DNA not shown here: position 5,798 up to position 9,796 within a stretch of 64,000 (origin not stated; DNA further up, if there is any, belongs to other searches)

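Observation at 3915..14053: Type I R-M operon with a fourth, translationally coupled gene between hsdM and hsdS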

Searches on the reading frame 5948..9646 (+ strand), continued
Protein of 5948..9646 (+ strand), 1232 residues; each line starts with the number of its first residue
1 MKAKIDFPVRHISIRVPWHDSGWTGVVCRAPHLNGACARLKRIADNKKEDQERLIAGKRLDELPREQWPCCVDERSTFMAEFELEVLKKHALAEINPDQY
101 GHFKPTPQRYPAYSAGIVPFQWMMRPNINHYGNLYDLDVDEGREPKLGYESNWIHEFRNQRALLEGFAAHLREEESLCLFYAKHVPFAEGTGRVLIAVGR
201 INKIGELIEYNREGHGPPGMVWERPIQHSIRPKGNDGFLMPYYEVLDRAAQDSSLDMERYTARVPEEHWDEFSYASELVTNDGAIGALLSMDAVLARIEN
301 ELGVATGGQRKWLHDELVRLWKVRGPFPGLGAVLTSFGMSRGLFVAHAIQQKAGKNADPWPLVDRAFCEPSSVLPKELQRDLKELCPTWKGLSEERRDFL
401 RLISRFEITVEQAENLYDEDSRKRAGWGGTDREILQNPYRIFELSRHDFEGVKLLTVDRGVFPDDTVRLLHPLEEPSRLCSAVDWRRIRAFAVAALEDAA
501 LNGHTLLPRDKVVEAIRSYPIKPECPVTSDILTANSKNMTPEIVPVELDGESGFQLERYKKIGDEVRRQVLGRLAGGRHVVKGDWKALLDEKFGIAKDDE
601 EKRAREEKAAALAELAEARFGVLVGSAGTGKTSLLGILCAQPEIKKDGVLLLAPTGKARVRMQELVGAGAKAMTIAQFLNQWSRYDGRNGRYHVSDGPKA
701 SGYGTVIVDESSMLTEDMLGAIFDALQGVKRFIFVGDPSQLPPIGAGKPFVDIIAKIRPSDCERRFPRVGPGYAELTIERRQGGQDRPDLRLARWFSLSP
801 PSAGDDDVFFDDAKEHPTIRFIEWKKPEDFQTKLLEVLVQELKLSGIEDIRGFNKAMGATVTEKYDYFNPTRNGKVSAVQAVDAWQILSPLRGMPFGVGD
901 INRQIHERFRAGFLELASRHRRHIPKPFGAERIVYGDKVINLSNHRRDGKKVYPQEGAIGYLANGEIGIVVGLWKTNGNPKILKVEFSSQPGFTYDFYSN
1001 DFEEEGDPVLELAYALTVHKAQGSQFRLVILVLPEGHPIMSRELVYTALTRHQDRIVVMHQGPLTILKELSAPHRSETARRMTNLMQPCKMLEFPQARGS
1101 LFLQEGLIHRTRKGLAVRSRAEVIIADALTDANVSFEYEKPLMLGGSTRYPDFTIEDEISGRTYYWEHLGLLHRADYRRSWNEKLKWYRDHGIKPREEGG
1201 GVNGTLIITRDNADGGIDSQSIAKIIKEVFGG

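Call 65: search_protein_families(library=padloc, proteins=[L038:3265-6855:+, L038:6852-9980:+, L021:2303-6235:+, L021:6232-9987:+, L042:4844-8542:+, L008:6023-9220:+, L008:9217-9969:+, L026:3140-6484:+, L026:6486-9869:+], max_evalue=0.00001)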
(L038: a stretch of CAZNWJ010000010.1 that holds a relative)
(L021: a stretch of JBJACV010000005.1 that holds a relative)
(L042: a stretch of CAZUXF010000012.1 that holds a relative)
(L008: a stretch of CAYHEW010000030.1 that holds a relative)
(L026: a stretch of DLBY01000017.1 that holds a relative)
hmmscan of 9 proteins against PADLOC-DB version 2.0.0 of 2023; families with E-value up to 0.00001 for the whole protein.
L038:3265-6855:+ (1196 aa): 38 families (the best 25 are shown)
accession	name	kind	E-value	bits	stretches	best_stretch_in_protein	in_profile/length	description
PDLC02623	DrmD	-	1e-112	375.8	1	181-1062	4-880/1040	DrmD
PDLC02621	DrmD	-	3.8e-64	215.4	2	673-884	490-718/1040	DrmD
PDLC02500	BrxHI|BrxHII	-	1.2e-53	180.9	2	665-819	441-593/933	BrxHI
PDLC02572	DrmA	-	9.5e-46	154.2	2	273-461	121-309/1043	DrmA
PDLC02632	DrmD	-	2e-40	136.9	2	273-456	126-308/662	DrmD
PDLC02619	DrmD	-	4.1e-40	135.7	2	755-848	490-583/872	DrmD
PDLC00659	HmaA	-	1e-39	134.2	2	678-852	486-666/1176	SNF2 helicase / DEAD-box helicase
PDLC02843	DpdE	-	1.2e-34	117.4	3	262-369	150-252/1091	DpdE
PDLC02633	DrmD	-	1.4e-34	117.2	2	269-452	124-307/839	DrmD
PDLC02620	DrmD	-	8.3e-34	114.7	2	696-835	480-613/1060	DrmD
PDLC02504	BrxHI|BrxHII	-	1.4e-33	113.9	2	670-879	455-665/971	BrxHII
PDLC02634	DrmD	-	1.2e-30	104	2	265-469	86-277/900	DrmD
PDLC02844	DpdE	-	1.1e-28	97.7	2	247-466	130-323/1074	DpdE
PDLC02193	PLD_Helicase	-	2.6e-26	90.1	1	657-827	644-826/905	-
PDLC02840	DpdE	-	4.3e-23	79.6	2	245-339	134-227/1091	DpdE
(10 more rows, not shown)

L038:6852-9980:+ (1042 aa): 9 families
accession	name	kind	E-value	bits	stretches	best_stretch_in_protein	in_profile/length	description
PDLC03972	TmtA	-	7.6e-56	187.9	1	1-672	1-654/1302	-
PDLC03968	TmtA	-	3.6e-50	168.7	1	27-484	61-502/1486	-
PDLC03966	TmtA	-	3.4e-38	129.2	1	33-411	35-442/1655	-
PDLC03964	TmtA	-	3.6e-34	116.1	2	168-586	204-583/1538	-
PDLC03965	TmtA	-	3e-25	86.5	1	44-532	33-517/1370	-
PDLC03970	TmtA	-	1e-20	71.4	1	43-113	64-132/1552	-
PDLC03971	TmtA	-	1.5e-19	67.1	2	44-123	57-144/1782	-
PDLC03969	TmtA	-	4.4e-15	52.3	1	46-221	34-232/1563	-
PDLC03967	TmtA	-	2e-09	34.4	1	45-109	42-109/1063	-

L021:2303-6235:+ (1310 aa): 9 families
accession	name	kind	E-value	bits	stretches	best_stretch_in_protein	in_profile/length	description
PDLC03610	REase_MTase_IIG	-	2e-201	669.9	2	599-1117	557-1075/1096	Type IIG restriction enzyme-methyltransferase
PDLC03631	REase_MTase_IIG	-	7.8e-67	224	1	207-1086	156-988/1086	Type IIG restriction enzyme-methyltransferase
PDLC03597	REase_MTase_IIG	-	1.8e-42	143.2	1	432-1018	913-1505/1646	Type IIG restriction enzyme-methyltransferase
PDLC03051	REase_MTase_I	-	2.2e-35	119.2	1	354-1081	845-1536/1591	Type I restriction enzyme-methyltransferase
PDLC03621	REase_MTase_IIG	-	1.6e-25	87.3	2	357-696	287-587/1024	Type IIG restriction enzyme-methyltransferase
PDLC03250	MTase_II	-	7e-09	32.9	0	427-649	186-418/775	Type II methyltransferase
PDLC03025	MTase_I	-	7.7e-09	32.8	0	434-491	185-245/569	Type I methyltransferase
PDLC03021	MTase_I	-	1.3e-08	32.1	0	349-391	141-181/491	Type I methyltransferase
PDLC04134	mad2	-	2e-06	24.9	1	332-620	229-387/492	mads_2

L021:6232-9987:+ (1251 aa): 14 families
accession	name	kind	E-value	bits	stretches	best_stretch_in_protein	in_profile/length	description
PDLC03745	Drt1a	-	0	1267.5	1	4-1248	4-1176/1176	DRT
PDLC02171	Drt1a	-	1.1e-130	435.1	2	6-613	11-601/1232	-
PDLC03804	RTasNitrilase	-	1e-57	194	1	735-1248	8-395/397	DRT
PDLC03780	RT_UG5-nitrilase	-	3.2e-31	106.6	2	1004-1214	678-870/907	DRT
PDLC03759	RT_UG21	-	2.1e-12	44.6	1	102-366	67-264/503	DRT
PDLC01607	RT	-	1.7e-10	39.3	1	194-369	34-152/161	"CAS-I,CAS-II,CAS-III,CAS-IV,CAS-V,CAS-VI; acquisition_associated"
PDLC03774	RT_UG35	-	1.1e-09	35.1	1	170-367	434-586/938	DRT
PDLC01136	RT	-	1.6e-09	35.6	1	191-369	117-247/263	RT (reverse transcriptase)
PDLC03756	RT_UG19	-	4.8e-09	33.8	1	145-324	105-242/562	DRT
PDLC03773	RT_UG34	-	2.6e-08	31.2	1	170-367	124-287/512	DRT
PDLC03782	RT_UG6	-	3.4e-07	27.1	1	200-320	99-212/925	DRT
PDLC03757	Drt2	-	1.5e-06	25.5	1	273-374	286-363/502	DRT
PDLC03775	RT_UG36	-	8e-06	23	0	170-338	115-249/557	DRT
PDLC03781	RT_UG5_small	-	8.8e-06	22.4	0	170-352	156-324/631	DRT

L042:4844-8542:+ (1232 aa): 51 families (the best 25 are shown)
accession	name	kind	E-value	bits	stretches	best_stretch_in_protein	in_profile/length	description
PDLC03601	REase_MTase_IIG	-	1e-78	263.3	4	428-574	332-483/1110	Type IIG restriction enzyme-methyltransferase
PDLC03612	REase_MTase_IIG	-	2e-65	219.7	3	1021-1157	1108-1244/1247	Type IIG restriction enzyme-methyltransferase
PDLC03596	REase_MTase_IIG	-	1.3e-57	193.6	3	620-890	580-821/1148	Type IIG restriction enzyme-methyltransferase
PDLC03604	REase_MTase_IIG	-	4.3e-32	109.1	2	779-905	533-664/1011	Type IIG restriction enzyme-methyltransferase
PDLC03609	REase_MTase_IIG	-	1.5e-27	93.8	2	779-887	556-662/1066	Type IIG restriction enzyme-methyltransferase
PDLC03335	MTase_II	-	6.7e-26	89.1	1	731-906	152-322/607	Type II methyltransferase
PDLC03628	REase_MTase_IIG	-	3.4e-25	86.3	2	548-688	491-631/1100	Type IIG restriction enzyme-methyltransferase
PDLC03313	MTase_II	-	1e-22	78.4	1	732-891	104-255/563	Type II methyltransferase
PDLC03235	MTase_II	-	3e-22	77.2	1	779-889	245-356/648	Type II methyltransferase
PDLC03250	MTase_II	-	6.6e-22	76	1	780-898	340-461/775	Type II methyltransferase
PDLC03248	MTase_II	-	1.3e-20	71.6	1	780-895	85-205/521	Type II methyltransferase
PDLC02527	PglX|PglXI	-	6.5e-20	68.5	2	483-650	237-388/1332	PglX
PDLC02643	DrmMI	-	8.7e-20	68.2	1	475-693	549-725/1347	DrmMI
PDLC03348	MTase_II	-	4.1e-19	66.6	1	778-1165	344-717/727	Type II methyltransferase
PDLC02521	PglX|PglXI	-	6.3e-19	65.4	2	627-891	347-592/1174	PglX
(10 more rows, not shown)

L008:6023-9220:+ (1065 aa): 29 families (the best 25 are shown)
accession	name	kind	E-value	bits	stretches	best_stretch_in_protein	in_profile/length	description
PDLC01075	C3a139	-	1e-117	392.8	1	155-1058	159-946/948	HKD+Snf2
PDLC02621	DrmD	-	3.6e-37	126.1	1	550-817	391-639/1040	DrmD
PDLC02623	DrmD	-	5e-32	108.6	1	660-847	510-667/1040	DrmD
PDLC02619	DrmD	-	1.7e-31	107.2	2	628-807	360-539/872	DrmD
PDLC02500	BrxHI|BrxHII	-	4.1e-27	93.1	1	756-813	528-584/933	BrxHI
PDLC03830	ZacC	-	1.4e-24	84.8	2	308-396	230-299/1019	-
PDLC02193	PLD_Helicase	-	2.8e-23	80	1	658-829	667-827/905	-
PDLC00659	HmaA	-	6.9e-23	78.5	1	564-803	396-612/1176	SNF2 helicase / DEAD-box helicase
PDLC02572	DrmA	-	9.7e-23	78.1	1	555-806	393-626/1043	DrmA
PDLC02504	BrxHI|BrxHII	-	1e-21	74.6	1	751-813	530-592/971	BrxHII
PDLC02843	DpdE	-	1.2e-21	74.4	2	252-389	179-301/1091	DpdE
PDLC02632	DrmD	-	1.5e-20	71.3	1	554-808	395-631/662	DrmD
PDLC04556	PDC-M27C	-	5.6e-20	69.3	2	234-291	40-100/892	-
PDLC02840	DpdE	-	1.7e-18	64.3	2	252-388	180-305/1091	DpdE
PDLC02633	DrmD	-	1.7e-17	60.7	1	644-815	488-642/839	DrmD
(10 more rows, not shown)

L008:9217-9969:+ (250 aa): 0 families

L026:3140-6484:+ (1114 aa): 18 families
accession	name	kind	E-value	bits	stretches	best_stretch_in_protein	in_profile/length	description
PDLC03646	MTase_III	-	1.7e-187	623.5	1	14-973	3-958/1057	Type III methyltransferase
PDLC03644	MTase_III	-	1.7e-68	229.7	1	488-871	32-406/542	Type III methyltransferase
PDLC03638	MTase_III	-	4.3e-65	218.5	1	309-898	205-724/816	Type III methyltransferase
PDLC03634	MTase_III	-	1.7e-64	216.8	2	542-851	171-451/621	Type III methyltransferase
PDLC03641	MTase_III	-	2.2e-58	196.3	2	542-849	182-451/657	Type III methyltransferase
PDLC03640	MTase_III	-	1.4e-50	170.3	2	543-861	114-448/654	Type III methyltransferase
PDLC03636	MTase_III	-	1.2e-40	137.8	1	486-864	38-413/575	Type III methyltransferase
PDLC03635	MTase_III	-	1.1e-32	111.6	1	492-825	216-547/708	Type III methyltransferase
PDLC03642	MTase_III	-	5.1e-32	109.2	2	496-629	84-226/528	Type III methyltransferase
PDLC03637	MTase_III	-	2.4e-30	103.7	2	490-630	117-274/513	Type III methyltransferase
PDLC03639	MTase_III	-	2.4e-25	86.9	2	491-623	84-225/639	Type III methyltransferase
PDLC03278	MTase_II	-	2.1e-24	84.7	1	514-835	18-331/390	Type II methyltransferase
PDLC03645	MTase_III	-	1.9e-14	50.7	1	496-618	141-272/709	Type III methyltransferase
PDLC03354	MTase_II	-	1.2e-13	48.9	1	674-832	220-364/425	Type II methyltransferase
PDLC03300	MTase_II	-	1.5e-12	45.3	0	787-831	211-257/302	Type II methyltransferase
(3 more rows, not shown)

L026:6486-9869:+ (1127 aa): 1 family
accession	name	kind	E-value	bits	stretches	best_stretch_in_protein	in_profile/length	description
PDLC03654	REase_III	-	1.5e-170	567.3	2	358-1116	375-1124/1154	Type III restriction enzyme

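Call 70: find_encoding_contigs(protein=P0002, flank=8000, max_places=2)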
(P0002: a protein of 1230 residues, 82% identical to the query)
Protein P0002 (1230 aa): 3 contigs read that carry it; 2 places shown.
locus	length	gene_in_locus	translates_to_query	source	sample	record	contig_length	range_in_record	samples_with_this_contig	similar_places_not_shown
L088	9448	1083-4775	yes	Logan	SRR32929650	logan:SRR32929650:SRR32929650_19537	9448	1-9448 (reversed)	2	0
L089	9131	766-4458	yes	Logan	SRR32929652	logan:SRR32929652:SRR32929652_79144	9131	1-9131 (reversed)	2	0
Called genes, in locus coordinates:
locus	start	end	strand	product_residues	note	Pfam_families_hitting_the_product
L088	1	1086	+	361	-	?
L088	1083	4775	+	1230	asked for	PF13245:AAA_19, PF13604:AAA_30, PF13086:AAA_11 (weak), PF01443:Viral_helicase1 (weak), PF13538:UvrD_C_2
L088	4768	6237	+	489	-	PF01420:Methylase_S (weak)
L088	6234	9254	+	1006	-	PF04313:HSDR_N, PF00270:DEAD (weak), PF04851:ResIII, PF18766:SWI2_SNF2, PF22679:T1R_D3-like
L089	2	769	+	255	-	?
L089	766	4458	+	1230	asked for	PF13245:AAA_19, PF13604:AAA_30, PF13086:AAA_11 (weak), PF01443:Viral_helicase1 (weak), PF13538:UvrD_C_2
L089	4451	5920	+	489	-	PF01420:Methylase_S (weak)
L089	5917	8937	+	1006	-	PF04313:HSDR_N, PF00270:DEAD (weak), PF04851:ResIII, PF18766:SWI2_SNF2, PF22679:T1R_D3-like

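Call 71: find_encoding_contigs(protein=P0004, flank=8000, max_places=2)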
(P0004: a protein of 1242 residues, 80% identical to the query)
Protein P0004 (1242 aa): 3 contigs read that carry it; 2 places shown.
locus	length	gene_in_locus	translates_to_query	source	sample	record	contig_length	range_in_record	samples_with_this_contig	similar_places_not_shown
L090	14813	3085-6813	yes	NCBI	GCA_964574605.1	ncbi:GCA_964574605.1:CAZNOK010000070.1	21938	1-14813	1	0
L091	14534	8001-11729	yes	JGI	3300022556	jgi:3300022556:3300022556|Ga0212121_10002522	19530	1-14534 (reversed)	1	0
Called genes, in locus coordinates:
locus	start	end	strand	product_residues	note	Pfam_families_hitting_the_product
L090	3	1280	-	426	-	?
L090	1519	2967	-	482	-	PF00884:Sulfatase, PF01663:Phosphodiest (faint), PF16347:SGSH_C, PF14707:Sulfatase_C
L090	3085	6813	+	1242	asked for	PF13245:AAA_19, PF13604:AAA_30, PF13086:AAA_11 (weak), PF01443:Viral_helicase1 (weak), PF13538:UvrD_C_2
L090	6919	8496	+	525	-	PF00246:Peptidase_M14 (weak)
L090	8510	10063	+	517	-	-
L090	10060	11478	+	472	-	-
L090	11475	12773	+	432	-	PF07690:MFS_1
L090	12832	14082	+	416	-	PF05448:AXE1 (weak), PF01738:DLH (weak), PF00326:Peptidase_S9 (weak), PF10142:PhoPQ_related (weak)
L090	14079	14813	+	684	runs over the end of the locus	PF13472:Lipase_GDSL_2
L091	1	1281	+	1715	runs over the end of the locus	PF00112:Peptidase_C1 (weak)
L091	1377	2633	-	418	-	PF07690:MFS_1, PF00083:Sugar_tr, PF13347:MFS_2 (faint), PF00083:Sugar_tr, PF07690:MFS_1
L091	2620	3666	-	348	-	PF01208:URO-D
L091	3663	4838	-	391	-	PF05448:AXE1 (faint)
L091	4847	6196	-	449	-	PF22725:GFO_IDH_MocA_C3 (weak)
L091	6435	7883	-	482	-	PF00884:Sulfatase, PF01663:Phosphodiest (faint), PF16347:SGSH_C, PF14707:Sulfatase_C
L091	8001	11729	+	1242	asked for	PF13245:AAA_19, PF13604:AAA_30, PF13086:AAA_11 (weak), PF01443:Viral_helicase1 (weak), PF13538:UvrD_C_2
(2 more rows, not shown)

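Call 72: find_encoding_contigs(protein=P0009, flank=8000, max_places=1)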
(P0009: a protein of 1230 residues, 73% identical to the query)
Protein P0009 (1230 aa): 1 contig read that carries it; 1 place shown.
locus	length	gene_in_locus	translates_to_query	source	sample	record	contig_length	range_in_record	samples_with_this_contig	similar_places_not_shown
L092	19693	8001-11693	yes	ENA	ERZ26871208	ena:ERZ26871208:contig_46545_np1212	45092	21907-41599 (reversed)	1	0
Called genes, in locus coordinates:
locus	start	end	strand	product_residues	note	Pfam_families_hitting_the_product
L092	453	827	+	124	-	-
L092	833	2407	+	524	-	PF00580:UvrD-helicase, PF13245:AAA_19 (weak), PF13361:UvrD_C, PF13538:UvrD_C_2 (faint)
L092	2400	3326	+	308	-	PF13391:HNH_2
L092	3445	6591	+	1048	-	PF00176:SNF2-rel_dom, PF04851:ResIII, PF00271:Helicase_C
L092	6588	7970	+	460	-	-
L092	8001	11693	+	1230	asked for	PF13086:AAA_11 (faint), PF13245:AAA_19, PF13604:AAA_30, PF01443:Viral_helicase1 (faint), PF13538:UvrD_C_2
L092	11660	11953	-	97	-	-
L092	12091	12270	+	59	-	-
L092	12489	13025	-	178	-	PF13676:TIR_2 (faint)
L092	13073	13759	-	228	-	PF03401:TctC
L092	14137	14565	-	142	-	PF00903:Glyoxalase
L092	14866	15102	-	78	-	-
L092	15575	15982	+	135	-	PF01738:DLH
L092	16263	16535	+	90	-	-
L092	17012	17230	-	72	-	PF04075:F420H2_quin_red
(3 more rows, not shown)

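Call 73: find_encoding_contigs(protein=P0011, flank=8000, max_places=1)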
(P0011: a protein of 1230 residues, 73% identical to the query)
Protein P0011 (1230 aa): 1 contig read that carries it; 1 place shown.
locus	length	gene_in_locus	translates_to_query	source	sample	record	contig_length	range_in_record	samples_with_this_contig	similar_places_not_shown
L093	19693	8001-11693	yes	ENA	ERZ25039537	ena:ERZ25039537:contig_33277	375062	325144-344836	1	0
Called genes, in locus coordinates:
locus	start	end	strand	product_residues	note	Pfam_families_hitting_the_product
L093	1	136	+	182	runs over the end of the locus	-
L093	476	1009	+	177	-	-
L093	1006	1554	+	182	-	PF13361:UvrD_C, PF13538:UvrD_C_2 (faint)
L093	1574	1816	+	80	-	-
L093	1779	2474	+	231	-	PF13391:HNH_2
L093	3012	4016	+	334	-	PF00176:SNF2-rel_dom, PF04851:ResIII (weak)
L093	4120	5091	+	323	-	PF00271:Helicase_C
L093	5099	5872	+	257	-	PF13340:DUF4096, PF01609:DDE_Tnp_1, PF13612:DDE_Tnp_1_3 (weak), PF13586:DDE_Tnp_1_2 (weak)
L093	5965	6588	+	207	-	-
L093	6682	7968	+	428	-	-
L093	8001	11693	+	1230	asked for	PF13086:AAA_11 (faint), PF13245:AAA_19, PF13604:AAA_30, PF01443:Viral_helicase1 (weak), PF13538:UvrD_C_2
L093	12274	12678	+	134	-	-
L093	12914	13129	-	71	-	-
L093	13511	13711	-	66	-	-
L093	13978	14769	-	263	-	-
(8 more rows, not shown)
